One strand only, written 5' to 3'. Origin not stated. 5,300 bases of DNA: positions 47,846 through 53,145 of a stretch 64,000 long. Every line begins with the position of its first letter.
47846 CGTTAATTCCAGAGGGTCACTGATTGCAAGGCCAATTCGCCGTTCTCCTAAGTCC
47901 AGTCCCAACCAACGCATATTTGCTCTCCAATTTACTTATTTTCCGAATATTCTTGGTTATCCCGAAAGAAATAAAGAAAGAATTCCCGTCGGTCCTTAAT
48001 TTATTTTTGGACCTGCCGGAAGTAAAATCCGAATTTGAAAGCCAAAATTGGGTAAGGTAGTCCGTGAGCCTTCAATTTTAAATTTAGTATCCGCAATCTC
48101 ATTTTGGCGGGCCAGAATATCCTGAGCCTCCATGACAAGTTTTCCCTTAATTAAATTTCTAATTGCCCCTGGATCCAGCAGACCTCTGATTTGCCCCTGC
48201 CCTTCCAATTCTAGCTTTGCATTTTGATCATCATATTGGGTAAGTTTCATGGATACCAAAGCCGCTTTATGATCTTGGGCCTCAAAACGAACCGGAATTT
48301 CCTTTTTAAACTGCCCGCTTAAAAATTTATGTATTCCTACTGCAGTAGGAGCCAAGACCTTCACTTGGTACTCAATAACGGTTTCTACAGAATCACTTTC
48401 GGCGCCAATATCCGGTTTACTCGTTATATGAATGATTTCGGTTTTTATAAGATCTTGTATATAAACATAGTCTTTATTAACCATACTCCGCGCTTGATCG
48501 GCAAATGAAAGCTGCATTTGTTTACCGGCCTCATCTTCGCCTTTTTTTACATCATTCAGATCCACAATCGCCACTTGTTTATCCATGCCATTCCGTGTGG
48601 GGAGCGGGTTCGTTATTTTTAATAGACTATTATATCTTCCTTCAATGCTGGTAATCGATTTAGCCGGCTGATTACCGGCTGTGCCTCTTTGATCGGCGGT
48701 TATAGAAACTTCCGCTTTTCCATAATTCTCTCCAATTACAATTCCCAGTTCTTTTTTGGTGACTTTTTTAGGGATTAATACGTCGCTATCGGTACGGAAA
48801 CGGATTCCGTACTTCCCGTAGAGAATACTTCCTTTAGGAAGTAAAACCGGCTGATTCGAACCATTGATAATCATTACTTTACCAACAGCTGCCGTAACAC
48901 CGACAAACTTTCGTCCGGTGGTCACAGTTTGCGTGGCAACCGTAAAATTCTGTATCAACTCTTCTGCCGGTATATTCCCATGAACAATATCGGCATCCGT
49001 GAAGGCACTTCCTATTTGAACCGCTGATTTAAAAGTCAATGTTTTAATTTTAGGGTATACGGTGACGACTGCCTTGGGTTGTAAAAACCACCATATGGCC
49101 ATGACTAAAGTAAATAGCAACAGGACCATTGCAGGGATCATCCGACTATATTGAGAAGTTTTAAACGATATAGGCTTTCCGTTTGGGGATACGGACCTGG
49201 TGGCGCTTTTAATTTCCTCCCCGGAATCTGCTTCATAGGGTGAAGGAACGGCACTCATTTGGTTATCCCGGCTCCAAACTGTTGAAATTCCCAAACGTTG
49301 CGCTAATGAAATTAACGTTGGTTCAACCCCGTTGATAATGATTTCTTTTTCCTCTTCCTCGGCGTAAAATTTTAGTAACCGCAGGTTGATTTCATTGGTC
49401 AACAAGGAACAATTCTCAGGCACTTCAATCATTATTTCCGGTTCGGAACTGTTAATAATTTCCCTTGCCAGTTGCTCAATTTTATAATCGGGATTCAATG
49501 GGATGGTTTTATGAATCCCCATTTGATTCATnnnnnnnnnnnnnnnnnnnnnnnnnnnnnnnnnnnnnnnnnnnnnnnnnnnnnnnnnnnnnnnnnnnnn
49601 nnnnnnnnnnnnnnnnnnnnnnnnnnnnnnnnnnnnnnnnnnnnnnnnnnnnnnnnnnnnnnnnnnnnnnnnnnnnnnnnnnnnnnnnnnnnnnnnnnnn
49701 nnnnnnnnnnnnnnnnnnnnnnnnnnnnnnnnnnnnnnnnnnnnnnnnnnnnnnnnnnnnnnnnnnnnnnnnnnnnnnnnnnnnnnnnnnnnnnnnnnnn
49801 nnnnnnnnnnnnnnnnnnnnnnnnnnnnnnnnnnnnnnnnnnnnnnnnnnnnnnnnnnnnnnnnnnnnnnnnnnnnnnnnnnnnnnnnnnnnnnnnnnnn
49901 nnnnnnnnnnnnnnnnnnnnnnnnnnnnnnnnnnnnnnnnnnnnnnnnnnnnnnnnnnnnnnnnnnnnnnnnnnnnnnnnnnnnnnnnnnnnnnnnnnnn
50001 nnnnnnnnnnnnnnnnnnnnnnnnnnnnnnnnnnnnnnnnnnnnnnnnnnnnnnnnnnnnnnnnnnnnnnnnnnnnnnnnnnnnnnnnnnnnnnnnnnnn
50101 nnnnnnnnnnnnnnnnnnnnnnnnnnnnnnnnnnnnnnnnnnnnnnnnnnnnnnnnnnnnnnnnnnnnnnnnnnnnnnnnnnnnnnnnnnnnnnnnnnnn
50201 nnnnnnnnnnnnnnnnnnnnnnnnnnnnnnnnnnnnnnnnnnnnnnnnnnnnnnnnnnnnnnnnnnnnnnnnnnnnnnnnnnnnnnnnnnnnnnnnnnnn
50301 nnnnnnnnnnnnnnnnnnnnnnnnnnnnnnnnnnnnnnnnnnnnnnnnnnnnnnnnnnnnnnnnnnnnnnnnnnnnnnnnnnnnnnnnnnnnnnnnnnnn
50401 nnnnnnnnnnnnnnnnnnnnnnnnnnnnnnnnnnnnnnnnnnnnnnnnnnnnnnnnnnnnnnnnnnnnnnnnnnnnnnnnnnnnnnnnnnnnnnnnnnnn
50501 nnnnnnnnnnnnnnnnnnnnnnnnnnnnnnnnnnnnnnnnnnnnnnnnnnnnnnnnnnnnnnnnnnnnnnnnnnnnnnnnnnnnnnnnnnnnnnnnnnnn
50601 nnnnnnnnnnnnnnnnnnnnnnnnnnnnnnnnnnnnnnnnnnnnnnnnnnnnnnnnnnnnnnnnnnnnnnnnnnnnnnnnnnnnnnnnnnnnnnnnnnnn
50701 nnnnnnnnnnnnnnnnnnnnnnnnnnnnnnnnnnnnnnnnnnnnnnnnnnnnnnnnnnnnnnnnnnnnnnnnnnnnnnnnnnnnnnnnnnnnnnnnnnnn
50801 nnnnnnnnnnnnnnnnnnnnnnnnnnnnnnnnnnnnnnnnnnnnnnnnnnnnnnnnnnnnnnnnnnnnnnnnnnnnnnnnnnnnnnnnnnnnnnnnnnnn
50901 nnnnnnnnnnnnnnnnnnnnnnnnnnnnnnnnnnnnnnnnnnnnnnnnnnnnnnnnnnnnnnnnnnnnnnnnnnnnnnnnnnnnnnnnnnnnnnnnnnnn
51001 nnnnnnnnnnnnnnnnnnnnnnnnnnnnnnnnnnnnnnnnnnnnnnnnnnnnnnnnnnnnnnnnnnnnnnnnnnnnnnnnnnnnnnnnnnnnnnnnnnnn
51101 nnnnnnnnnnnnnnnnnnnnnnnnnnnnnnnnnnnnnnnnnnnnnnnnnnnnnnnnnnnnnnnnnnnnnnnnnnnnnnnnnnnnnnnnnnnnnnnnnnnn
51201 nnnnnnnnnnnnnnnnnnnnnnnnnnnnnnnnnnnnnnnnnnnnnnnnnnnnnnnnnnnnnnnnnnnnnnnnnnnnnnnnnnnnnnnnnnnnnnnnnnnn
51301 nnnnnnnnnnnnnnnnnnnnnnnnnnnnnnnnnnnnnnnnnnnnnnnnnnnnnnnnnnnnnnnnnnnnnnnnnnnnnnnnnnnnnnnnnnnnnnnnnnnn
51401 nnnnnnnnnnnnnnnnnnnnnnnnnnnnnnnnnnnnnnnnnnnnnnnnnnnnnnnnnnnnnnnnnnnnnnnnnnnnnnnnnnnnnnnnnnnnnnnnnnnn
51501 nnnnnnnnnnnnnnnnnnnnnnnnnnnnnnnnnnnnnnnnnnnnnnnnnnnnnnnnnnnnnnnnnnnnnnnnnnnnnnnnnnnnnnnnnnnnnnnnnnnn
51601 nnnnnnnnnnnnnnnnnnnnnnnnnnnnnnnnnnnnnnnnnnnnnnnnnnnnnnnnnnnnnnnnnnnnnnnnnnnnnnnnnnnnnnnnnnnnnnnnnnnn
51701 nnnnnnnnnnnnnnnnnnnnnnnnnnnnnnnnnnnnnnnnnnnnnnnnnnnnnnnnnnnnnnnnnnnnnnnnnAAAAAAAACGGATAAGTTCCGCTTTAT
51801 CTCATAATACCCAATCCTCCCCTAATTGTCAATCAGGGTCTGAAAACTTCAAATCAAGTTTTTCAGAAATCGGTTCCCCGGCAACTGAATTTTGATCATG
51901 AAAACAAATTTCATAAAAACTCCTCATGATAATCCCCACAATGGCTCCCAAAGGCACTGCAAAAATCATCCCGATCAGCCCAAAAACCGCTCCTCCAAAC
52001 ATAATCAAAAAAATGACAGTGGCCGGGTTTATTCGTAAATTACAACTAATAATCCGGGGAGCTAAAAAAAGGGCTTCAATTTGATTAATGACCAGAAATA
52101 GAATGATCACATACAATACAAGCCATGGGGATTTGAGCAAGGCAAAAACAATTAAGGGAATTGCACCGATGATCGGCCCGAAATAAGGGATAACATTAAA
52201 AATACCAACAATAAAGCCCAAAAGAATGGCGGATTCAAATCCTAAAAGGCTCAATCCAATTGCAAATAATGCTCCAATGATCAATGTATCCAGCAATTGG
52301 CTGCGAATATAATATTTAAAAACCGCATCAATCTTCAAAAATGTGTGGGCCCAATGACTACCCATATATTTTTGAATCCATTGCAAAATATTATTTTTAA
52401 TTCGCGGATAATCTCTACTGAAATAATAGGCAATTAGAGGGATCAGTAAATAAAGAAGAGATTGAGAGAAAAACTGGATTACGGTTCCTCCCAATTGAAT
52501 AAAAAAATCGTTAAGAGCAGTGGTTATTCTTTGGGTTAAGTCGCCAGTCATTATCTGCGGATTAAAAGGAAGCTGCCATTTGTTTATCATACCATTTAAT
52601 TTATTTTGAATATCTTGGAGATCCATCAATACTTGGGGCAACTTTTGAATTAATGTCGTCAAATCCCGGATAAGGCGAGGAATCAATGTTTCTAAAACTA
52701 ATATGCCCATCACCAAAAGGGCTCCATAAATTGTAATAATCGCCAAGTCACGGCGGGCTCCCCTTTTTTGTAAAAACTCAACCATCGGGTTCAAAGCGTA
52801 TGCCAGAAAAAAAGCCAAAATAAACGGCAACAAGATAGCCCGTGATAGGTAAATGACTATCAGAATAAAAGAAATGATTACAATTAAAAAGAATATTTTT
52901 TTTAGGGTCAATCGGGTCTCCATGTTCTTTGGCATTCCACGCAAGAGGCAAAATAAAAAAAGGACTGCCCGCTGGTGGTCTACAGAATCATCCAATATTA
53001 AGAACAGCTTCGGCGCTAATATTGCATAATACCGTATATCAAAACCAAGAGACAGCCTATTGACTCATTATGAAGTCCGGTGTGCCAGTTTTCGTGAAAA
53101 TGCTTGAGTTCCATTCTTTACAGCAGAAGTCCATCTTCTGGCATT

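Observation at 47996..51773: Overlapping pair of large uncharacterized envelope-protein genes in the slot where Bacillus has alaS-yrzL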

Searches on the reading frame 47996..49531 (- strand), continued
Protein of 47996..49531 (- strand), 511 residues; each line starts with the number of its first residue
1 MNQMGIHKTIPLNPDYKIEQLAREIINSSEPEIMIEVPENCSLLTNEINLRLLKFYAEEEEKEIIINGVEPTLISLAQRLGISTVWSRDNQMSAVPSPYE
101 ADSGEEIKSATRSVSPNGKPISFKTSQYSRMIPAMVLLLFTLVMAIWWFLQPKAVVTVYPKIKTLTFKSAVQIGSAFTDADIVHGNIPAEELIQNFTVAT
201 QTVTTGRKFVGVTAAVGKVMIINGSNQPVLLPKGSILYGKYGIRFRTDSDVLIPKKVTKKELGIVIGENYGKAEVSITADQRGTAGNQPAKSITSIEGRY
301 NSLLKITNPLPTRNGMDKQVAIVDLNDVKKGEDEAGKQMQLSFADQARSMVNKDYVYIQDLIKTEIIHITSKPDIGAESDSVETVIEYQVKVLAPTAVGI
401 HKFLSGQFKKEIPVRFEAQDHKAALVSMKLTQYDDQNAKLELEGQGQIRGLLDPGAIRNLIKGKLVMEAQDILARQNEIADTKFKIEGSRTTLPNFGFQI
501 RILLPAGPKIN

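Call 55: find_homologous_proteins(query=A4, max_evalue=0.001)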
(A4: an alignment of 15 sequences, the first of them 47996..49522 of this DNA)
Query A4 (15 sequences) (508 aa, profile of the alignment): 80 proteins with E <= 0.001 among 8000 candidates.
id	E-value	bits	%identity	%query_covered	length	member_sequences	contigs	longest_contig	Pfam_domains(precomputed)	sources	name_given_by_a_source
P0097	1.2e-216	738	44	99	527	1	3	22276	PF04865.20,PF21110.4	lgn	-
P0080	7.6e-216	736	49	99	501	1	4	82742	PF04865.20,PF21110.4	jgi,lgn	jgi:hypothetical protein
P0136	3.8e-215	733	41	99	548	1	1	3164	PF04865.20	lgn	-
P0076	1.1e-212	725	60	99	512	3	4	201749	PF04865.20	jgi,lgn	jgi:hypothetical protein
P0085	1.5e-212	725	47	99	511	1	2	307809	PF04865.20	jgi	jgi:hypothetical protein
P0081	2.3e-212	724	48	99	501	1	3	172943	PF04865.20,PF21110.4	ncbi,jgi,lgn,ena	jgi:hypothetical protein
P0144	6.0e-212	723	42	99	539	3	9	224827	PF04865.20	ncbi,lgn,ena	ncbi:MAG TPA: baseplate J/gp47 family protein [Bacillota bacterium]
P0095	2.2e-211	721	45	99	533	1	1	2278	PF04865.20,PF21110.4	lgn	-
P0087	2.3e-210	718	46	99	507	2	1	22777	PF04865.20,PF21110.4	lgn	-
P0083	3.0e-210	717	48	98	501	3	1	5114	PF04865.20,PF21110.4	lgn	-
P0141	4.2e-209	714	42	99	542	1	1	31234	PF04865.20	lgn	-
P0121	1.7e-208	712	43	99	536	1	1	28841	-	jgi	jgi:hypothetical protein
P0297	1.4e-201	689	33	96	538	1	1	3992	-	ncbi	-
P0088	1.3e-200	685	47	100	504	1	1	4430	PF04865.20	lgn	-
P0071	1.7e-200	685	92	100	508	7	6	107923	PF04865.20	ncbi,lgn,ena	-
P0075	3.0e-200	684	62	100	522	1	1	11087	PF04865.20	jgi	jgi:hypothetical protein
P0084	4.9e-199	680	49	100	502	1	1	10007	PF04865.20,PF21110.4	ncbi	-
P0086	1.1e-198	679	48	100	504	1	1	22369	PF04865.20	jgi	jgi:hypothetical protein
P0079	7.7e-197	673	53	100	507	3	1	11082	PF04865.20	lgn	-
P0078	1.4e-196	672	56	100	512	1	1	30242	PF04865.20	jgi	jgi:hypothetical protein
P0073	6.0e-196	670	77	100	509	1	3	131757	PF04865.20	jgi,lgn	jgi:hypothetical protein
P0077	1.5e-195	669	58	100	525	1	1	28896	PF04865.20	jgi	jgi:hypothetical protein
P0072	4.8e-195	667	80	100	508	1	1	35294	PF04865.20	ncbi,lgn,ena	-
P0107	8.8e-195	666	46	100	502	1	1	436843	PF04865.20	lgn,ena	-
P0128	9.3e-191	653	43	99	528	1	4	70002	PF04865.20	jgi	jgi:hypothetical protein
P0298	1.2e-189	649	43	100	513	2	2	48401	PF04865.20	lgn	-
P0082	7.8e-189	647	50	99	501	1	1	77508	PF04865.20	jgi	jgi:hypothetical protein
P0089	2.3e-188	645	48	96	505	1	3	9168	PF04865.20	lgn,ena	-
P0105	8.7e-188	643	46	98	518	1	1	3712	PF04865.20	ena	-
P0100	3.2e-187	641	45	96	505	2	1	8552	PF04865.20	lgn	-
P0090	5.3e-187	641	46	98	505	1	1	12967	PF04865.20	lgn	-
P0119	1.2e-185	636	44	96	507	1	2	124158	PF04865.20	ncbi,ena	-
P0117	3.1e-185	635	44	99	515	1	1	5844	PF21110.4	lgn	-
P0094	3.9e-185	634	45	96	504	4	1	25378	PF04865.20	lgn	-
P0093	1.5e-184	632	46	96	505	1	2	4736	PF04865.20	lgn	-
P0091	3.0e-184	631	46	96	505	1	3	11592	PF04865.20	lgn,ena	-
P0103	1.1e-183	630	45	98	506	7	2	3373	PF04865.20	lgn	-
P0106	1.3e-183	629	46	98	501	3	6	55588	PF04865.20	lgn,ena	-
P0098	1.7e-183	629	46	96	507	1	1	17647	PF04865.20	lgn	-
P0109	2.0e-183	629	45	98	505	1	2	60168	PF04865.20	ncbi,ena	-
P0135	4.7e-183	628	43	99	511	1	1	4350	PF04865.20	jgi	jgi:hypothetical protein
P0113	1.8e-182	626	44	96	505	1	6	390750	PF04865.20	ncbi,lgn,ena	-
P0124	4.1e-182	624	43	96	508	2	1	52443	PF04865.20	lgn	-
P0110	6.7e-182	624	45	96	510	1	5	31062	PF04865.20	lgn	-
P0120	1.1e-181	623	45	96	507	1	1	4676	PF04865.20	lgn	-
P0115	1.8e-181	622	45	98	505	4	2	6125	PF04865.20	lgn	-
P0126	1.1e-180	620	42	100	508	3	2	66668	PF04865.20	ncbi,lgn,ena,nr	ncbi:MAG: hypothetical protein GX075_05100 [Firmicutes bacterium]|nr:hypothetical protein [Bacillota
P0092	1.5e-180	619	47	100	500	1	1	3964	PF04865.20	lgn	-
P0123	2.6e-180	619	45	98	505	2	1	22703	PF04865.20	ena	-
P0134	5.3e-180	617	42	99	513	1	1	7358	PF04865.20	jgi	jgi:hypothetical protein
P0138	2.1e-179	616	41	99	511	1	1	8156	PF04865.20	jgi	jgi:hypothetical protein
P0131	1.7e-178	612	42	100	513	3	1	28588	PF04865.20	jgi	jgi:hypothetical protein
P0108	8.6e-178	610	46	99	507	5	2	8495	PF04865.20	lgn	-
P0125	8.7e-178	610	44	96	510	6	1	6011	PF04865.20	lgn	-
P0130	1.6e-176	606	44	100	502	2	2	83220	PF04865.20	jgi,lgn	jgi:hypothetical protein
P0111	2.6e-176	605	45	100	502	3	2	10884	PF04865.20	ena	-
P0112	3.8e-176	605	45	99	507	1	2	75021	PF04865.20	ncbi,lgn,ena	-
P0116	4.1e-176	605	45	100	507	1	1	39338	PF04865.20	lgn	-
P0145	7.0e-175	601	42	98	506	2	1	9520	PF04865.20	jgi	jgi:hypothetical protein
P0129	1.4e-172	593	45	96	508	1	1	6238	PF04865.20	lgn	-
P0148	2.0e-146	507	49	74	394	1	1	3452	PF04865.20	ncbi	ncbi:MAG: baseplate J/gp47 family protein, partial [Bacteroidota bacterium]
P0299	3.9e-130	453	28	99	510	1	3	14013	PF04865.20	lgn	-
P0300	1.5e-129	451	28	98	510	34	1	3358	PF04865.20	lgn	-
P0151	2.8e-122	427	44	65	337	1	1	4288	PF04865.20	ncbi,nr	ncbi:MAG TPA: hypothetical protein VEC37_08315, partial [Bacillota bacterium]|nr:hypothetical protei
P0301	2.8e-119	417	46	61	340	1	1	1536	PF04865.20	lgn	-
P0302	3.7e-65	239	22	69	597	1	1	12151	PF04865.20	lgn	-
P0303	5.8e-46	175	24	88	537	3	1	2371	PF04865.20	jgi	jgi:hypothetical protein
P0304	2.3e-40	157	22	72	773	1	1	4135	-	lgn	-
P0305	1.4e-32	131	26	42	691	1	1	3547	-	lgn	-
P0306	4.3e-31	126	23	54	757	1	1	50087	-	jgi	jgi:hypothetical protein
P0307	2.3e-29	120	31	10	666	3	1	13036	-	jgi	-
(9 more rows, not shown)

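Call 56: find_encoding_contigs(protein=P0306, flank=8000, max_places=2)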
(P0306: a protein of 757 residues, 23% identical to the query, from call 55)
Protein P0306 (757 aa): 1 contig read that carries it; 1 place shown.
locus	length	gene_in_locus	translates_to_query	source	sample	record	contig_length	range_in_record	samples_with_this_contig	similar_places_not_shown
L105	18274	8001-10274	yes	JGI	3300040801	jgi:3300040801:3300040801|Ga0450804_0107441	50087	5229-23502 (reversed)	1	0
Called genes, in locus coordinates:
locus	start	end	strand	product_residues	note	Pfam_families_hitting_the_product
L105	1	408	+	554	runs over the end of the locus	PF00753:Lactamase_B, PF12706:Lactamase_B_2, PF22505:RNase_J_b_CASP, PF17770:RNase_J_C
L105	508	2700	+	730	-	PF17854:FtsK_alpha, PF01580:FtsK_SpoIIIE, PF09397:FtsK_gamma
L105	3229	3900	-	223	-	PF00156:Pribosyltran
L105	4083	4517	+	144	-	PF09424:YqeY, PF02637:GatB_Yqey (faint)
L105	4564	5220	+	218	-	PF13413:HTH_25, PF09136:Glucodextran_B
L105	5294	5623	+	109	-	-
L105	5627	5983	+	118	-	-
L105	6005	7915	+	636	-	PF01411:tRNA-synt_2c, PF07973:tRNA_SAD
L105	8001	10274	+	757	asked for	-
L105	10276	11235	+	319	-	PF04203:Sortase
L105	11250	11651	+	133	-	PF03652:RuvX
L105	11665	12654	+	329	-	PF02618:YceG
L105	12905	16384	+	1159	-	PF04563:RNA_pol_Rpb2_1, PF04561:RNA_pol_Rpb2_2, PF04565:RNA_pol_Rpb2_3, PF10385:RNA_pol_Rpb2_45, PF00562:RNA_pol_Rpb2_6, PF04560:RNA_pol_Rpb2_7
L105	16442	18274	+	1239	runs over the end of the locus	PF04997:RNA_pol_Rpb1_1, PF05000:RNA_pol_Rpb1_4 (faint), PF00623:RNA_pol_Rpb1_2, PF04983:RNA_pol_Rpb1_3, PF04998:RNA_pol_Rpb1_5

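Call 57: find_encoding_contigs(protein=P0302, flank=8000, max_places=2)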
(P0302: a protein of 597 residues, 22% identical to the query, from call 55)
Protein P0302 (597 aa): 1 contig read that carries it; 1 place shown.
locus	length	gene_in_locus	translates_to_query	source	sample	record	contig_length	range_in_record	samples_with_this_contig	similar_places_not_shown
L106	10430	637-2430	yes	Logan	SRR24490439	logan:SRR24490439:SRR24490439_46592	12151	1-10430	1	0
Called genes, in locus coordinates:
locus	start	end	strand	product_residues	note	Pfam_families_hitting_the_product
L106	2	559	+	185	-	?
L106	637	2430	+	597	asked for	PF04865:Baseplate_J (weak)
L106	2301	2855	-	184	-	-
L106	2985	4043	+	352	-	PF02618:YceG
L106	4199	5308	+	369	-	PF01321:Creatinase_N, PF00557:Peptidase_M24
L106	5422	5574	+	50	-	PF08534:Redoxin, PF00578:AhpC-TSA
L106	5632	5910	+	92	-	PF00578:AhpC-TSA, PF08534:Redoxin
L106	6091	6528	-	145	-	-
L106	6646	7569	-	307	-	PF00701:DHDPS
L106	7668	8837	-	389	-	PF02615:Ldh_2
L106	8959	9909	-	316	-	PF00291:PALP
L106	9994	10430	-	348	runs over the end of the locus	PF00586:AIRS, PF02769:AIRS_C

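Call 59: search_protein_families(library=pfam, proteins=[P0306, P0304, P0305, P0302, P0303, P0307, P0299], max_evalue=0.1)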
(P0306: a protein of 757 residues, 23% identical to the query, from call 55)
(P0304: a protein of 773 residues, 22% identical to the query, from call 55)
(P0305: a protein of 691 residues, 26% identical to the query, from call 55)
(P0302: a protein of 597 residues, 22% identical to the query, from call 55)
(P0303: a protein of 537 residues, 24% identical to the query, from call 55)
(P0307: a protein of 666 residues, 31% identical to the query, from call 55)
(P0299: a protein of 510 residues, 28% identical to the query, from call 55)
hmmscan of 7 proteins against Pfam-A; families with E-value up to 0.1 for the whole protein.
P0306 (757 aa): 2 families
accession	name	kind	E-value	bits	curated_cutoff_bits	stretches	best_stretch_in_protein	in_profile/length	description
PF21110.3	GlxA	-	0.021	15.9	27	1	466-537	16-82/105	GlxA beta barrel domain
PF04865.19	Baseplate_J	-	0.044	13.5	21.1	1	467-565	35-113/255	Baseplate J-like protein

P0304 (773 aa): 2 families
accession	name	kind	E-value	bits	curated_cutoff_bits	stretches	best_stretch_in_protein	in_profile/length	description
PF04865.19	Baseplate_J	-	0.0011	18.8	21.1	1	520-579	51-113/255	Baseplate J-like protein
PF21110.3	GlxA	-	0.0027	18.8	27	1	476-559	2-90/105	GlxA beta barrel domain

P0305 (691 aa): 0 families

P0302 (597 aa): 1 family
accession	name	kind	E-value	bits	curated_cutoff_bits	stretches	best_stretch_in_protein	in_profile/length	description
PF22505.1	RNase_J_b_CASP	-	0.075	13.3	27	0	281-326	22-67/126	Ribonuclease J, beta-CASP domain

P0303 (537 aa): 1 family
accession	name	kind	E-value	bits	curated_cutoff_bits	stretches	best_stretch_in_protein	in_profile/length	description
PF04865.19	Baseplate_J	-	4.2e-07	29.9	21.1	1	246-340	17-111/255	Baseplate J-like protein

P0307 (666 aa): 1 family
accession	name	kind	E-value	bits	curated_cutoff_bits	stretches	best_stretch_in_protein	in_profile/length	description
PF21110.3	GlxA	-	0.0016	19.5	27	1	361-454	1-100/105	GlxA beta barrel domain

P0299 (510 aa): 2 families
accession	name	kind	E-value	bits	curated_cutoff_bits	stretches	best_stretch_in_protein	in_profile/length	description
PF04865.19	Baseplate_J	-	1.6e-07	31.3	21.1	1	209-320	14-111/255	Baseplate J-like protein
PF21110.3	GlxA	-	6.5e-05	24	27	1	229-294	14-82/105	GlxA beta barrel domain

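Call 68: search_protein_families(library=phrogs, proteins=[window:47996-49522:-, L103:5977-7410:+, P0303], max_evalue=0.01)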
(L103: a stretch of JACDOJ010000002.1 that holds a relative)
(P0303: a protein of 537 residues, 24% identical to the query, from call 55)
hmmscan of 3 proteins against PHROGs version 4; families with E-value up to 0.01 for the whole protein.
window:47996-49522:- (508 aa): 1 family
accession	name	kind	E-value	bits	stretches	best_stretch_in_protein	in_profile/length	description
phrog_6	-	tail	5.4e-11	42.8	1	210-314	149-234/548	baseplate wedge subunit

L103:5977-7410:+ (477 aa): 1 family
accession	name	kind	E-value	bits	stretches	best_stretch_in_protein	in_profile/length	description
phrog_6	-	tail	4.3e-14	53.1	1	180-284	148-235/548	baseplate wedge subunit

P0303 (537 aa): 1 family
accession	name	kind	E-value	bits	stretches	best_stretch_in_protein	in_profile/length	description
phrog_6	-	tail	7.1e-09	35.8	1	246-340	145-234/548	baseplate wedge subunit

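Call 69: search_protein_families(library=padloc, proteins=[window:47996-49522:-], max_evalue=0.01)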
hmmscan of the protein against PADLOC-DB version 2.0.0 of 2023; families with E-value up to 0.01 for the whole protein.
window:47996-49522:- (508 aa): 0 families
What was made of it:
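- There are no PADLOC hits (call 69).
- Tried and rejected: PADLOC gave no defence-system hits (call 69).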

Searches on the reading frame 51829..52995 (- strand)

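Call 46: search_protein_families(library=ncbifam, proteins=[window:51829-52995:-], max_evalue=0.001)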
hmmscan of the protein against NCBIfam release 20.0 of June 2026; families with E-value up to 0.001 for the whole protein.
window:51829-52995:- (388 aa): 3 families
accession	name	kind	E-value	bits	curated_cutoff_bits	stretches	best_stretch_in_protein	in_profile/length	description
TIGR02872.1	spore_ytvI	equivalog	8.8e-36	124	198.15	1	33-360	2-335/341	sporulation integral membrane protein YtvI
NF045801.1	efflux_ABUW_0982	equivalog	4e-32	111.6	675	1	30-363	5-346/392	chloramphenicol efflux transporter CxpE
NF008930.0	PRK12287.1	subfamily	6.6e-19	68.7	318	1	27-357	7-325/344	AI-2E family transporter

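Call 47: search_protein_families(library=pfam, proteins=[window:51829-52995:-], max_evalue=0.001)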
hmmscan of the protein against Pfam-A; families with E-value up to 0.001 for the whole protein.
window:51829-52995:- (388 aa): 1 family
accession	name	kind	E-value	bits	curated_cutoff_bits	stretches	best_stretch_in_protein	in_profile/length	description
PF01594.21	AI-2E_transport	-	1.1e-61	209.3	34.3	1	36-358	3-324/327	AI-2E family transporter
